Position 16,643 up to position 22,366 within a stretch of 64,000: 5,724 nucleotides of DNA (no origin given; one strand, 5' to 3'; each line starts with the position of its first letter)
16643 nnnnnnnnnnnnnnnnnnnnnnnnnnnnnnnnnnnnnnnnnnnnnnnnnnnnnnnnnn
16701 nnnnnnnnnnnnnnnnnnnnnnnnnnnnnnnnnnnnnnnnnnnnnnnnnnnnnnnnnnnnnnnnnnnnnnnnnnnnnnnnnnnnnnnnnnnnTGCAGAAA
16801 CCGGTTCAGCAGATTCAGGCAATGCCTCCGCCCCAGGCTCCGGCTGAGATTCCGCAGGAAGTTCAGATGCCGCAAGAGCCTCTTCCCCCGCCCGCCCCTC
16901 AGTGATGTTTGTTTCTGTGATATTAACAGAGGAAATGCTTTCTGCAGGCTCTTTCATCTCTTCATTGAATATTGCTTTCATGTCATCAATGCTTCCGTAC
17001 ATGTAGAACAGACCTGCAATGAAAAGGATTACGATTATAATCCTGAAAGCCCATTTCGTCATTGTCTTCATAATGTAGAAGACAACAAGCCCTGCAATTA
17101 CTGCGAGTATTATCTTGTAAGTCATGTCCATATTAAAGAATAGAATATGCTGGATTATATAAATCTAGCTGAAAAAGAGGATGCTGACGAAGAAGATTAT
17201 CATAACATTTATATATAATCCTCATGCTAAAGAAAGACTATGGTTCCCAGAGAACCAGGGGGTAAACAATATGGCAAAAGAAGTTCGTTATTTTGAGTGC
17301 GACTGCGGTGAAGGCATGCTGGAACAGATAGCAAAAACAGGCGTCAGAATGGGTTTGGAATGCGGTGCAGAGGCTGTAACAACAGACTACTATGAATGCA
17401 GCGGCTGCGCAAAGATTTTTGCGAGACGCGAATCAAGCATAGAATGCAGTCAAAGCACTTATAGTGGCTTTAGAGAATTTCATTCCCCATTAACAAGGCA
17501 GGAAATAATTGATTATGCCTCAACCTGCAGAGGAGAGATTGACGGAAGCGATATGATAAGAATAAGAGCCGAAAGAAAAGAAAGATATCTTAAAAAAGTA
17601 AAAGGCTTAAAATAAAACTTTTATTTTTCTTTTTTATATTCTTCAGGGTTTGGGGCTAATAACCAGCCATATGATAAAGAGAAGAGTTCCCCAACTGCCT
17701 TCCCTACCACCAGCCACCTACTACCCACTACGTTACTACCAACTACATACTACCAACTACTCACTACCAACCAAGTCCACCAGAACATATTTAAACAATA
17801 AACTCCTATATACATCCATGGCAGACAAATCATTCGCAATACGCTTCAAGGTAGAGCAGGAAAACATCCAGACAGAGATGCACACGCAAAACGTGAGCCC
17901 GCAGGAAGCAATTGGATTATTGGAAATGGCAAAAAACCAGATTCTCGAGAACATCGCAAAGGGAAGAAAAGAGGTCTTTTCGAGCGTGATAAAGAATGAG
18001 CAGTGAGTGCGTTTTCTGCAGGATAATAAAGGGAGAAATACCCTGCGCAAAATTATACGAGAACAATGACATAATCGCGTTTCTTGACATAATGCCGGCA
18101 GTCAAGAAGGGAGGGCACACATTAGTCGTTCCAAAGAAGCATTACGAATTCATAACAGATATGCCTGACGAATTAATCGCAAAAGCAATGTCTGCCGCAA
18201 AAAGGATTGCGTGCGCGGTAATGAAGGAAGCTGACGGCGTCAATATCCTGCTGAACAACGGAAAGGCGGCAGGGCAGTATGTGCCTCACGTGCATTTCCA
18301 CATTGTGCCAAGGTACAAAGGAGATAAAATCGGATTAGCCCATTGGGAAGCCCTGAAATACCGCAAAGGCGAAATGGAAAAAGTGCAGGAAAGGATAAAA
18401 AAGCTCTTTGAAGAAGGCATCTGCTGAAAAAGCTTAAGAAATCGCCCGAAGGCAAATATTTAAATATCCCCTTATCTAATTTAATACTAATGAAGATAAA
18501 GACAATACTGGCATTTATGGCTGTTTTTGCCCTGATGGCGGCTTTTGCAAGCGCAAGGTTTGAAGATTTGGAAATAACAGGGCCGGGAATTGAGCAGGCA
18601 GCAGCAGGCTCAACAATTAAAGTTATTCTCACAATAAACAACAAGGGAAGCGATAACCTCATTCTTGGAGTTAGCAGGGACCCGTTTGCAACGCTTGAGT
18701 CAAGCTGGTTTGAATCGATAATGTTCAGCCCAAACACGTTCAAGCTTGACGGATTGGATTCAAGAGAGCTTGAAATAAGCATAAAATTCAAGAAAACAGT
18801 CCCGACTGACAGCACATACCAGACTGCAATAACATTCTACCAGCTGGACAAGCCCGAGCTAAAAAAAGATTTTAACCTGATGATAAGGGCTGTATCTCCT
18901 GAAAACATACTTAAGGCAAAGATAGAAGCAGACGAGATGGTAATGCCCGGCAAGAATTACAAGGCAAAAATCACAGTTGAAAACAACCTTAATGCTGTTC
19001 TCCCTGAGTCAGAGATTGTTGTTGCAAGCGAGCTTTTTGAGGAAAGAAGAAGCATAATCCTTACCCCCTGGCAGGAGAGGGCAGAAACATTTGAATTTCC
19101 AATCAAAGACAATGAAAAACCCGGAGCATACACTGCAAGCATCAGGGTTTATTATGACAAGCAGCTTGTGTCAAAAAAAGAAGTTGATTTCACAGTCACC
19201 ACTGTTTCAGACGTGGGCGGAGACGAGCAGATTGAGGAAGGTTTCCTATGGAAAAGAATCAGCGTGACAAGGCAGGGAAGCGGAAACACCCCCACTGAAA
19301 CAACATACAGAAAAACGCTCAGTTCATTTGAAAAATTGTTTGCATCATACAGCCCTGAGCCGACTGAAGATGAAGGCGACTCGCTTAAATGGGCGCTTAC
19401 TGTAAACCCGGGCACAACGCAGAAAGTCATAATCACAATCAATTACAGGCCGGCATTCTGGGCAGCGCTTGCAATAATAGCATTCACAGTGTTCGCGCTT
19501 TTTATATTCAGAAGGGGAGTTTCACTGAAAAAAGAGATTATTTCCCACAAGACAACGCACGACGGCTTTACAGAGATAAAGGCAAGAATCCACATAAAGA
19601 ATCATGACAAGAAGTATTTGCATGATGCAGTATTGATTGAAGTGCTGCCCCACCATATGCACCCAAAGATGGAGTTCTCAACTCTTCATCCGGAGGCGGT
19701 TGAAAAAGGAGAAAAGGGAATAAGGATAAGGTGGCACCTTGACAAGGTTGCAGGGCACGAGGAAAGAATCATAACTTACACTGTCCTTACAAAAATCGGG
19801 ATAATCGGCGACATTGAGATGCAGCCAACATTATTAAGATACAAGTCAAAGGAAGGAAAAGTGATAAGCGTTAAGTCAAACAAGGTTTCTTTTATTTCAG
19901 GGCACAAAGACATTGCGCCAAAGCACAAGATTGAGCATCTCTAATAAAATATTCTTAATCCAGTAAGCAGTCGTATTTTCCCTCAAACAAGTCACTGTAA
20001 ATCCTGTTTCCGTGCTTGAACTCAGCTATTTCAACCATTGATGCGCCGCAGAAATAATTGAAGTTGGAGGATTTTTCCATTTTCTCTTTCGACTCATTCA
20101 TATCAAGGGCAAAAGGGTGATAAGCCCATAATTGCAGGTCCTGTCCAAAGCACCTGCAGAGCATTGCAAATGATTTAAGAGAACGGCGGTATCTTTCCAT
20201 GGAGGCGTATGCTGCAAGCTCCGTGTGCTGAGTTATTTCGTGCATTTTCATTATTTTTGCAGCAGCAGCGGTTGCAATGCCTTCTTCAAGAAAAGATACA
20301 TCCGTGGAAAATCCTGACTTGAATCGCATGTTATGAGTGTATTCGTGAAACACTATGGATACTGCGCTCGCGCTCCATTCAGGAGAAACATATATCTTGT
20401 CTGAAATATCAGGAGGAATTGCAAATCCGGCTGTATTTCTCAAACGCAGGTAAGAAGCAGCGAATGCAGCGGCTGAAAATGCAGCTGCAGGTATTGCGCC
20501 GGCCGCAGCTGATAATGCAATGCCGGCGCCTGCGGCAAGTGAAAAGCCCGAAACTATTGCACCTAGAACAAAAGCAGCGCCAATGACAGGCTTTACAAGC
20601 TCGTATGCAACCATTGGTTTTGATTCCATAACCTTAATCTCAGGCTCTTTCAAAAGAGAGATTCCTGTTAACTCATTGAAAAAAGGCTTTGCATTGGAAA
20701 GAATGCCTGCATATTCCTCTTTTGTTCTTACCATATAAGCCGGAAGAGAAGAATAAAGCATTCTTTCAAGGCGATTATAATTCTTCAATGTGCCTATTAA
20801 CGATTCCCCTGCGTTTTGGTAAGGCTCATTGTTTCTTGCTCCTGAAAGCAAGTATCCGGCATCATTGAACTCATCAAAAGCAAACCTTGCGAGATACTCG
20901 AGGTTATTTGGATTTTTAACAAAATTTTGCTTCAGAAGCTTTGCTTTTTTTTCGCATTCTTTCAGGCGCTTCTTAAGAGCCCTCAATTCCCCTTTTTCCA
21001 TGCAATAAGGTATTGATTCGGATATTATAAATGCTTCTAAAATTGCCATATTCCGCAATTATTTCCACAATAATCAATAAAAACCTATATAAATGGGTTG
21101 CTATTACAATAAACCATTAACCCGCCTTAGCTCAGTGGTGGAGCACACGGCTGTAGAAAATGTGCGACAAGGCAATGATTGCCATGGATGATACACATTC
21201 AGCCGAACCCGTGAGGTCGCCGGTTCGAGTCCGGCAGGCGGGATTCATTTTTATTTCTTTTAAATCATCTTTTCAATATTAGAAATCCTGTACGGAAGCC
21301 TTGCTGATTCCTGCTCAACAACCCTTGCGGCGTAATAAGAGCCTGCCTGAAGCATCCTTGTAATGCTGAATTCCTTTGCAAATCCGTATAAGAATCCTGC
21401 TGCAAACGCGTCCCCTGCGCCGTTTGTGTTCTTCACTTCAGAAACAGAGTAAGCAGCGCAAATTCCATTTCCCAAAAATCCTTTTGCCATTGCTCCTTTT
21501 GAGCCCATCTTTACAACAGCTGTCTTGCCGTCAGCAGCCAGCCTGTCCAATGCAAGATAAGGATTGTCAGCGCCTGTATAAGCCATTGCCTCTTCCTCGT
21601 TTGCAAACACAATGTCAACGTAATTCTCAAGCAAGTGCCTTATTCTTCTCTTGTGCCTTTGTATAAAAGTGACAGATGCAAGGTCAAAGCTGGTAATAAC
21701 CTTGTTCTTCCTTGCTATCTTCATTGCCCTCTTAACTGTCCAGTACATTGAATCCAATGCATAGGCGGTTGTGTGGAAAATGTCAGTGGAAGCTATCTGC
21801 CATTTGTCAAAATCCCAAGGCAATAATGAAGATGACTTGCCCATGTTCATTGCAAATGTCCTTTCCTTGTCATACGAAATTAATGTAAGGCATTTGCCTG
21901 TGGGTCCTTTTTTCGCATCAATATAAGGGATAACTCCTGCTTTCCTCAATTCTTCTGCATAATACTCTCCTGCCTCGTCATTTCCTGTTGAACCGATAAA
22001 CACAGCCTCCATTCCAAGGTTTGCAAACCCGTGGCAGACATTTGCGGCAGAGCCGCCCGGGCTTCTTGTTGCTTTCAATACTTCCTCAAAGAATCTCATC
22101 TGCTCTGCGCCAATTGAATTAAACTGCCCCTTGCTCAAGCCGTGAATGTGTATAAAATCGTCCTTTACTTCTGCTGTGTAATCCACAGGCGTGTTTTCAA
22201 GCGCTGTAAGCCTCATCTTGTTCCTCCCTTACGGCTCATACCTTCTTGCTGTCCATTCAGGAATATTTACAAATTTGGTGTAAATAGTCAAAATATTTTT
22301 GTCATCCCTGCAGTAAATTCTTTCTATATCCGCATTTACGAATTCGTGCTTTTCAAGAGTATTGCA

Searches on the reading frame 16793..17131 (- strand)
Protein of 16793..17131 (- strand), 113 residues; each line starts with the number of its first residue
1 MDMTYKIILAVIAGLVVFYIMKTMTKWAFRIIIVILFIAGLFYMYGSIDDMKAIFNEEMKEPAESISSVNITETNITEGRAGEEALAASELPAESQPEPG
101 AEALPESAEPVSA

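Call 5: search_protein_families(library=pfam, proteins=[window:16793-17131:-], max_evalue=1)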
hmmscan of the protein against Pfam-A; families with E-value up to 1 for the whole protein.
window:16793-17131:- (113 aa): 6 families
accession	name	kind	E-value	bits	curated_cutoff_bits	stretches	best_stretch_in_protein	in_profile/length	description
PF04932.20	Wzy_C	-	0.0032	17.7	31.7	1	8-59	19-74/149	O-Antigen ligase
PF19529.4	DUF6057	-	0.028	13.7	29.8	1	3-48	120-165/569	Family of unknown function (DUF6057)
PF09682.15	Phage_holin_6_1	-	0.17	12.7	24.9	0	31-86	9-65/101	Bacteriophage holin of superfamily 6 (Holin_LLH)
PF12669.12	FeoB_associated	-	0.39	11.4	27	0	7-25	4-21/44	FeoB-associated Cys-rich membrane protein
PF20990.2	DUF2207_C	-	0.48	10.5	33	1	7-45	146-184/247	Predicted membrane protein (DUF2207) C-terminal domain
PF11026.13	DUF2721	-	0.74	10.1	28.3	0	10-47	70-112/129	Protein of unknown function (DUF2721)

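Call 26: search_protein_families(library=ncbifam, proteins=[window:16793-17131:-], max_evalue=0.1)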
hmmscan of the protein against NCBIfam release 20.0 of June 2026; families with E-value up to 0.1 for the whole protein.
window:16793-17131:- (113 aa): 0 families

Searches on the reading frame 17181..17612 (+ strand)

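Call 5: search_protein_families(library=pfam, proteins=[window:17181-17612:+], max_evalue=1)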
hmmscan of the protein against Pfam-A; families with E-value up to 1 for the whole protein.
window:17181-17612:+ (144 aa): 1 family
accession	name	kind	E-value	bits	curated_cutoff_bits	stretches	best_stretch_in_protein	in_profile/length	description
PF23455.1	DUF7129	-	0.29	11.3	30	1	67-90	8-31/45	Domain of unknown function (DUF7129)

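Call 26: search_protein_families(library=ncbifam, proteins=[window:17181-17612:+], max_evalue=0.1)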
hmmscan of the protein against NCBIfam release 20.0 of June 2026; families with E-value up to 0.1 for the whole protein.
window:17181-17612:+ (144 aa): 0 families

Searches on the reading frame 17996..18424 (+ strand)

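Call 26: search_protein_families(library=ncbifam, proteins=[window:17996-18424:+], max_evalue=0.1)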
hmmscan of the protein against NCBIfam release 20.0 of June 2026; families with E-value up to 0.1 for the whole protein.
window:17996-18424:+ (143 aa): 3 families
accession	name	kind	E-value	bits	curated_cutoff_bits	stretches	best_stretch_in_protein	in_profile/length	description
NF045834.1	M_plasma_HinT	exception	4.1e-25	88.6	130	1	6-106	1-101/102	histidine triad protein HinT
NF007965.0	PRK10687.1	equivalog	7.5e-12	45.4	206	1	1-105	1-106/119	purine nucleoside phosphoramidase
NF052622.1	ATPAdlTfActino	equivalog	2.2e-10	40.3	290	1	26-111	61-147/176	ATP adenylyltransferase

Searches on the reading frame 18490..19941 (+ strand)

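Call 5: search_protein_families(library=pfam, proteins=[window:18490-19941:+], max_evalue=1)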
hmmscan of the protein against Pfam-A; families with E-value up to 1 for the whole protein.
window:18490-19941:+ (484 aa): 1 family
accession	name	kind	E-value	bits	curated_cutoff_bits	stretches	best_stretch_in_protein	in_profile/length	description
PF07705.17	CARDB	-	0.22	12.2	22.7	0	26-56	3-34/101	CARDB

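Call 26: search_protein_families(library=ncbifam, proteins=[window:18490-19941:+], max_evalue=0.1)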
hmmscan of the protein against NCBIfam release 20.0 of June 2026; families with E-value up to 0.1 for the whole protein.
window:18490-19941:+ (484 aa): 2 families
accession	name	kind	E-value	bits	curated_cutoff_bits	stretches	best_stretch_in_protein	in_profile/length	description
NF033506.0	PACE-CTERM-PROT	exception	0.00089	18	110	1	35-110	493-564/627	putative S-layer protein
NF011720.0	PRK15173.1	subfamily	0.085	11.8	420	0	129-245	62-178/343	peptidase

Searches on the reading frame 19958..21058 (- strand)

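Call 5: search_protein_families(library=pfam, proteins=[window:19958-21058:-], max_evalue=1)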
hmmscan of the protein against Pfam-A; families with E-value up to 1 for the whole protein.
window:19958-21058:- (367 aa): 2 families
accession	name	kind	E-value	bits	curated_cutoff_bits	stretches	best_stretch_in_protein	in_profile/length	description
PF10026.15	DUF2268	-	0.13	12.2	23.6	1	232-281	65-120/195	Predicted Zn-dependent protease (DUF2268)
PF21358.2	Ezh2_MCSS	-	0.52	10.6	27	0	291-316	19-46/53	Ezh2, MCSS domain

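Call 26: search_protein_families(library=ncbifam, proteins=[window:19958-21058:-], max_evalue=0.1)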
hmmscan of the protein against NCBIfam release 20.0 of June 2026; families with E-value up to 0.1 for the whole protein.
window:19958-21058:- (367 aa): 0 families

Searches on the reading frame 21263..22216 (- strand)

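Call 59: search_protein_families(library=pfam, proteins=[window:21263-22216:-], max_evalue=0.001)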
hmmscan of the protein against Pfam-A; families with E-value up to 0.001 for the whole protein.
window:21263-22216:- (318 aa): 1 family
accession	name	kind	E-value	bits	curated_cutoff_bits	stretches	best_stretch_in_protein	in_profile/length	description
PF00294.29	PfkB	-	2.8e-46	158.7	25.8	1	48-308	30-298/302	pfkB family carbohydrate kinase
